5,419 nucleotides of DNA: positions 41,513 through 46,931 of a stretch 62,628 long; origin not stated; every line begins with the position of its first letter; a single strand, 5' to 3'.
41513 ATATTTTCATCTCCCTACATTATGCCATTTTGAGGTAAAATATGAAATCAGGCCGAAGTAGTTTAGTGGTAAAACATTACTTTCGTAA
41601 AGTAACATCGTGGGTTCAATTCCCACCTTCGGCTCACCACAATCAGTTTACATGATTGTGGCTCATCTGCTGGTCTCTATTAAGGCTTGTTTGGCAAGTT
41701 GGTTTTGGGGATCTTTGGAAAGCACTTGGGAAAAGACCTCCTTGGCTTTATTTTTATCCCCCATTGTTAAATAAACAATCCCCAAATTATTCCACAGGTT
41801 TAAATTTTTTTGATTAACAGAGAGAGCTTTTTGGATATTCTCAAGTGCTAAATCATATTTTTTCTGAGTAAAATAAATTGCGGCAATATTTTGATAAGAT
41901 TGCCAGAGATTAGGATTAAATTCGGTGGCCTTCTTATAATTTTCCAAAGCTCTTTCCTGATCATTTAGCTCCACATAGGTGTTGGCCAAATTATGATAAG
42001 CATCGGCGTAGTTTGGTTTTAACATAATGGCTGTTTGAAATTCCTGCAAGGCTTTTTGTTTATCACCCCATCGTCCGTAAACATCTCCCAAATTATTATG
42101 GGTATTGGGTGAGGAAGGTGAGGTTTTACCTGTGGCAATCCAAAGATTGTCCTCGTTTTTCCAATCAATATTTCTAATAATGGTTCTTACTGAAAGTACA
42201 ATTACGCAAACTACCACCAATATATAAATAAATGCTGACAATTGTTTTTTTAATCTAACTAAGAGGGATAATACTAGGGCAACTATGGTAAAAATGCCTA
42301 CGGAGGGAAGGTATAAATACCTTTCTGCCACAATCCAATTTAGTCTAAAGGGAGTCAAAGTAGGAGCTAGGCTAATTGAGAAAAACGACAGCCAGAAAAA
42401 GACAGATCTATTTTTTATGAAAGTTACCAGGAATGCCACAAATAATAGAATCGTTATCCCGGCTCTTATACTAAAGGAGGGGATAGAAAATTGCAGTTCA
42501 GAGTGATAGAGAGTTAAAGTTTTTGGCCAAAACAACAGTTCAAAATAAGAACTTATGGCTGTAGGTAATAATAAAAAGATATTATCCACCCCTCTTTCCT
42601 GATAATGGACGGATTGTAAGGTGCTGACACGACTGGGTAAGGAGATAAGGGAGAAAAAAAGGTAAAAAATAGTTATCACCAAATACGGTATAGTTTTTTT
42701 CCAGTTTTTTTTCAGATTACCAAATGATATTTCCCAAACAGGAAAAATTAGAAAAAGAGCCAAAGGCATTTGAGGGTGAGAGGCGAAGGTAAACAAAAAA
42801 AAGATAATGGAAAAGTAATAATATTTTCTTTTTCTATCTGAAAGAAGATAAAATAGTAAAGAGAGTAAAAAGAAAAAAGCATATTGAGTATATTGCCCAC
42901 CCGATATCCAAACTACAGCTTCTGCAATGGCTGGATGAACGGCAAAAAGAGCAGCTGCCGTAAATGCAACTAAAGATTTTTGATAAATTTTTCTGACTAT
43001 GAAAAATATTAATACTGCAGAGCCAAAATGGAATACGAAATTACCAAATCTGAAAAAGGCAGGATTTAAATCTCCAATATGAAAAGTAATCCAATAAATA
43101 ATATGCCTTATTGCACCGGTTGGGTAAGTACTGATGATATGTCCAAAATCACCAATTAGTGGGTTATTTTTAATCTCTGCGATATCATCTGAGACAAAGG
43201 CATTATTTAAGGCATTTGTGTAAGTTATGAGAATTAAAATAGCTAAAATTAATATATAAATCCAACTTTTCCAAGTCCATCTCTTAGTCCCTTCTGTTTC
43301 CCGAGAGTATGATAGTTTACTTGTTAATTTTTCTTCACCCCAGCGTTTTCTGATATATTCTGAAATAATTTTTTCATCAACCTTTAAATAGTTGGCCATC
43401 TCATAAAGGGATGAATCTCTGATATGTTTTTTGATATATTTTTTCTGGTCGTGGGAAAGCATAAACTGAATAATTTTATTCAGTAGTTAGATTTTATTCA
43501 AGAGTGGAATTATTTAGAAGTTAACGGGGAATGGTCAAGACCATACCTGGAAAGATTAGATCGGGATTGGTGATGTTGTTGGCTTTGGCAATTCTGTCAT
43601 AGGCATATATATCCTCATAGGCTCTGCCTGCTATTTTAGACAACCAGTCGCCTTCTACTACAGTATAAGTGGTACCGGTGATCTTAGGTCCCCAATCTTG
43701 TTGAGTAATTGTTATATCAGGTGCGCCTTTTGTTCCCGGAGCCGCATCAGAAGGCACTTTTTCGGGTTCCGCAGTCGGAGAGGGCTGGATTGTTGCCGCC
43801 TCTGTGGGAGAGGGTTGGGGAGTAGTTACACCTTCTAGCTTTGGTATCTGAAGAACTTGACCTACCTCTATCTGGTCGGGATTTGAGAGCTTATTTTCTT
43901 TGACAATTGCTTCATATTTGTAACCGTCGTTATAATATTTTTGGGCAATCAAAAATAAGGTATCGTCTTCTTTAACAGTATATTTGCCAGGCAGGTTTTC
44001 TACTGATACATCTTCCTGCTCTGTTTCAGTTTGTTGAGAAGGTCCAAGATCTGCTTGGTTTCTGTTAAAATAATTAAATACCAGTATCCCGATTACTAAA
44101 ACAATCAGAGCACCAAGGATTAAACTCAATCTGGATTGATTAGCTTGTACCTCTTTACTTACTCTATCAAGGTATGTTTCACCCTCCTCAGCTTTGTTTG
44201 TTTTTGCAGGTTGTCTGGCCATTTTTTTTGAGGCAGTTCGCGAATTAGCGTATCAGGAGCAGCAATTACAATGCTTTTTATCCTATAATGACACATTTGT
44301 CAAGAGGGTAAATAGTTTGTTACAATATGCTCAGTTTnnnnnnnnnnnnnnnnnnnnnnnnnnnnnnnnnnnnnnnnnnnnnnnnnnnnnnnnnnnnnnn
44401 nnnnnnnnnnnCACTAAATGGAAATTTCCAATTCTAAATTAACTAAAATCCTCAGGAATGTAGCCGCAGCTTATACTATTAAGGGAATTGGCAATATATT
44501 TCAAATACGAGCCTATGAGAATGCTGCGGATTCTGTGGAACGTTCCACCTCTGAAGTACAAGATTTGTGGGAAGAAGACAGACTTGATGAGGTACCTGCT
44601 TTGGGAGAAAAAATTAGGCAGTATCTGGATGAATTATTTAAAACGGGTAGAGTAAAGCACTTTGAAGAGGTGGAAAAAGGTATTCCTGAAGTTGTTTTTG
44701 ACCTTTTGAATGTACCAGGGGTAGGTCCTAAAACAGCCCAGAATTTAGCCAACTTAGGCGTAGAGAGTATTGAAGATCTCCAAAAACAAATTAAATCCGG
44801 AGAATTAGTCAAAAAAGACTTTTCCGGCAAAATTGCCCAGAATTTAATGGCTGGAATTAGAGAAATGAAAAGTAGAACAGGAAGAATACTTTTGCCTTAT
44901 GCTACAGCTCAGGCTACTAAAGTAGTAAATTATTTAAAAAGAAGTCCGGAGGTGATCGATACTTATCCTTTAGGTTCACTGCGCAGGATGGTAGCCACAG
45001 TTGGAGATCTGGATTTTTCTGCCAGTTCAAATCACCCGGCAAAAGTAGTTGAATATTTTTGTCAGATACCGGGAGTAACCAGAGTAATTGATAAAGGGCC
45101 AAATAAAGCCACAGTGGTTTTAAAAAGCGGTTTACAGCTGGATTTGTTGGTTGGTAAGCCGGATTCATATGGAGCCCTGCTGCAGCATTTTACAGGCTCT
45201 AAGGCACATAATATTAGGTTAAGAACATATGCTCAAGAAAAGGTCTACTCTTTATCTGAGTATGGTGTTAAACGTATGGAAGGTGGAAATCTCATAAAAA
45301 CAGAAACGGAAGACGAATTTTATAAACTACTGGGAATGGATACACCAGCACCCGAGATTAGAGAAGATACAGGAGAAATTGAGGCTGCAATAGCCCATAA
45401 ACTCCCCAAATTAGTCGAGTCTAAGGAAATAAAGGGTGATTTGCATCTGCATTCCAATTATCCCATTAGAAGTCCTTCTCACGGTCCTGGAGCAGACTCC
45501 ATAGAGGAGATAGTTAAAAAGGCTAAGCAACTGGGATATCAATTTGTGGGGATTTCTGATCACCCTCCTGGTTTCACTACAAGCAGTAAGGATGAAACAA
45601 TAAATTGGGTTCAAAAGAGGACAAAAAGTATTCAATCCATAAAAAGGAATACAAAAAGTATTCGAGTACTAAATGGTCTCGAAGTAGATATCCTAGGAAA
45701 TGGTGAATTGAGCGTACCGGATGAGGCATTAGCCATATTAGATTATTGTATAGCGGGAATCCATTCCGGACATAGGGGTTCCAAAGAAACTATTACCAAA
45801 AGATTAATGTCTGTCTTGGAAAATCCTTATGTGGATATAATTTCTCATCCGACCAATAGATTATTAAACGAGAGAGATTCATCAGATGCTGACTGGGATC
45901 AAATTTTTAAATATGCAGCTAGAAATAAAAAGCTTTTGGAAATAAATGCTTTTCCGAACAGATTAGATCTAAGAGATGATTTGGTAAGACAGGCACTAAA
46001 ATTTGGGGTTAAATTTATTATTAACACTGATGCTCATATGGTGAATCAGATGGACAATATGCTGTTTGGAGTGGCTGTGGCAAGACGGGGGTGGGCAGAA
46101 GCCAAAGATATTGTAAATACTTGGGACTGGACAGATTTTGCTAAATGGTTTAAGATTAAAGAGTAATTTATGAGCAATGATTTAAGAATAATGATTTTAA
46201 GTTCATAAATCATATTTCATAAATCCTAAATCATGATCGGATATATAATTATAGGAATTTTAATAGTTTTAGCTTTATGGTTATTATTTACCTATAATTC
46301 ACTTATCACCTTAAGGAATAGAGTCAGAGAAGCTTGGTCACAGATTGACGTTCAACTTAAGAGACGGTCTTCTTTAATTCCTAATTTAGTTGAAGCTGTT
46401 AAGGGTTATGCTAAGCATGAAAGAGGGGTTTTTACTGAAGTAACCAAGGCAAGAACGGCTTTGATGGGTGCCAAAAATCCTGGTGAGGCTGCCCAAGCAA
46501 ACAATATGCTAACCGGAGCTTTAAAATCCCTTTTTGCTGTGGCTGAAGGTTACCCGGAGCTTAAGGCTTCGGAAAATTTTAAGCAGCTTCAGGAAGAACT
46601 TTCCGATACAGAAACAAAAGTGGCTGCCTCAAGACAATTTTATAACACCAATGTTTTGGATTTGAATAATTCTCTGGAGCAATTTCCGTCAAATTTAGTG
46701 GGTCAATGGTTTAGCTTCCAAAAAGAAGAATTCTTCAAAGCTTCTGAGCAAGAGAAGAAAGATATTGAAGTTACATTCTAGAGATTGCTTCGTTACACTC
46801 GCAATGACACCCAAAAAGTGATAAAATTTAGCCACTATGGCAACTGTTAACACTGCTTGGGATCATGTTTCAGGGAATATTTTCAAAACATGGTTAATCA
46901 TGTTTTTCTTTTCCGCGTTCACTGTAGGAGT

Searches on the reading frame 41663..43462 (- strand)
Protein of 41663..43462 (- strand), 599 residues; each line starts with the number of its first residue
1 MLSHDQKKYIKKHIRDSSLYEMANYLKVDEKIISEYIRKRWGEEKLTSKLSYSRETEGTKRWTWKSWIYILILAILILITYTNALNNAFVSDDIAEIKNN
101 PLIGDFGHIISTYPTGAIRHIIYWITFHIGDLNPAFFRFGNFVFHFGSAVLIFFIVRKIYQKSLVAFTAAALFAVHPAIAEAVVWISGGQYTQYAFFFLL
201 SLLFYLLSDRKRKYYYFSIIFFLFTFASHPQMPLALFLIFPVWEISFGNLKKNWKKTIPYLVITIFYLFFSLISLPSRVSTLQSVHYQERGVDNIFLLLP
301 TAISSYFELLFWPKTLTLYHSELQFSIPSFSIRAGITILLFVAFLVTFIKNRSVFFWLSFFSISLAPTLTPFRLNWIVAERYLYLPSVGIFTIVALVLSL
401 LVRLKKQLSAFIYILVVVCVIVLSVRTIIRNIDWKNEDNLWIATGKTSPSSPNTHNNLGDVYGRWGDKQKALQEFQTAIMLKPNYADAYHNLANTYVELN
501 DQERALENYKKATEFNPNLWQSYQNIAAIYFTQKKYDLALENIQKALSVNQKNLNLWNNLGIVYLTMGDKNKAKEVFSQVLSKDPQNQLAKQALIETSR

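Call 3: search_protein_families(library=pfam, proteins=[window:41663-43462:-], max_evalue=0.01)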
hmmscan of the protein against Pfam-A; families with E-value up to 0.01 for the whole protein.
window:41663-43462:- (599 aa): 24 families
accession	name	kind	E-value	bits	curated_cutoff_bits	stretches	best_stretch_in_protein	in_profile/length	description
PF00515.34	TPR_1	-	1.1e-30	104.6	27.8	4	486-518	1-33/34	Tetratricopeptide repeat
PF13181.12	TPR_8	-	3.9e-27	92.5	25.7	4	486-518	1-33/34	Tetratricopeptide repeat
PF07719.23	TPR_2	-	8.2e-26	88.4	27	4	486-518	1-33/34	Tetratricopeptide repeat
PF13414.12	TPR_11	-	2.3e-21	75.7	26.8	3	469-499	11-41/42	TPR repeat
PF13424.12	TPR_12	-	3.1e-21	75.8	30.1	3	524-581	7-72/77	Tetratricopeptide repeat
PF13431.12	TPR_17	-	7.2e-20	70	24.4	3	475-507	2-34/34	Tetratricopeptide repeat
PF14559.12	TPR_19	-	8.6e-15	55.3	25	2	531-593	2-64/68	Tetratricopeptide repeat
PF13374.12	TPR_10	-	2.7e-10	40.4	27.5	1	486-512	2-28/42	Tetratricopeptide repeat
PF13428.12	TPR_14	-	5.2e-10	39.4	23.5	0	555-596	2-43/44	Tetratricopeptide repeat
PF13371.12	TPR_9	-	8.4e-09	35.8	35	1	527-592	2-67/73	Tetratricopeptide repeat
PF13174.12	TPR_6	-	7.2e-08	33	26.3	0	560-586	6-32/33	Tetratricopeptide repeat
PF13432.12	TPR_16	-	6.6e-07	30.1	32.7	0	458-517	3-62/65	Tetratricopeptide repeat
PF23914.1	TPR_CcmH_CycH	-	7.7e-07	29.5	42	2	478-587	42-154/158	Cytochrome c-type biogenesis protein H TPR domain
PF13176.12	TPR_7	-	2.2e-05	24.6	27.9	0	488-513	1-28/36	Tetratricopeptide repeat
PF10602.15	RPN7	-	2.9e-05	24.3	29.6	0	485-549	35-102/174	26S proteasome subunit RPN7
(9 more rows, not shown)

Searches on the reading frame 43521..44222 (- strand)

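Call 84: search_protein_families(library=pfam, proteins=[window:43521-44222:-], max_evalue=0.00001)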
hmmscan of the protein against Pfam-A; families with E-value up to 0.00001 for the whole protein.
window:43521-44222:- (233 aa): 3 families
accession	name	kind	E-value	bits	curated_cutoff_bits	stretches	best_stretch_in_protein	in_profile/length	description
PF01476.26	LysM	-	1.9e-25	89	20.9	2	81-127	1-43/43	LysM domain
PF23472.1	LysM2_CERK1_LYK3_4_5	-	9e-11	42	27.4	0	80-127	7-54/56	LYK3/4/5 LysM2 domain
PF23457.1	LysM2_NFP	-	8.7e-09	35.8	36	0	80-127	7-54/56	NFP LysM2 domain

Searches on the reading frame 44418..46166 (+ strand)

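Call 84: search_protein_families(library=pfam, proteins=[window:44418-46166:+], max_evalue=0.00001)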
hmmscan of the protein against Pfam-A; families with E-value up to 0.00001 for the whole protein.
window:44418-46166:+ (582 aa): 6 families
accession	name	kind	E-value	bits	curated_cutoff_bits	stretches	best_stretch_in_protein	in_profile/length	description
PF14791.11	DNA_pol_B_thumb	-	8.6e-20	70.8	25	1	255-316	2-63/63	DNA polymerase beta thumb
PF14716.13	HHH_8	-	2.2e-12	47.6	30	1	5-78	3-72/73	Helix-hairpin-helix domain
PF02811.25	PHP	-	9.6e-10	39.5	26.4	1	341-510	1-162/164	PHP domain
PF14520.12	HHH_5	-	1.5e-08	35.5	27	1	95-149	3-57/57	Helix-hairpin-helix domain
PF10391.15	DNA_pol_lambd_f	-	9.5e-08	32.2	29.8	1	96-127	3-33/51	Fingers domain of DNA polymerase lambda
PF21999.2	IMS_HHH_1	-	8.5e-06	26.6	27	0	98-143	2-45/53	DNA polymerase-iota, thumb domain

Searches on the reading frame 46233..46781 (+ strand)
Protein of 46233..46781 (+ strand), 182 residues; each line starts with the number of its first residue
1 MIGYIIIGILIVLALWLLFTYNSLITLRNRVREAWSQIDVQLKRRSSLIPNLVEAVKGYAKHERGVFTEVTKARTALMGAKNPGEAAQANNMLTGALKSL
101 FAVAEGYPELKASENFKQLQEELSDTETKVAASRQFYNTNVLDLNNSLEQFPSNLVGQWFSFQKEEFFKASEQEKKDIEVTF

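Call 84: search_protein_families(library=pfam, proteins=[window:46233-46781:+], max_evalue=0.00001)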
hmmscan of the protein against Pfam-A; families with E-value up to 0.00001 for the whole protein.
window:46233-46781:+ (182 aa): 1 family
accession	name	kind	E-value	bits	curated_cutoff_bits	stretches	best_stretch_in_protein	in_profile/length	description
PF04011.17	LemA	-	1.4e-57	194.2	26.2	1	34-182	1-149/149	LemA family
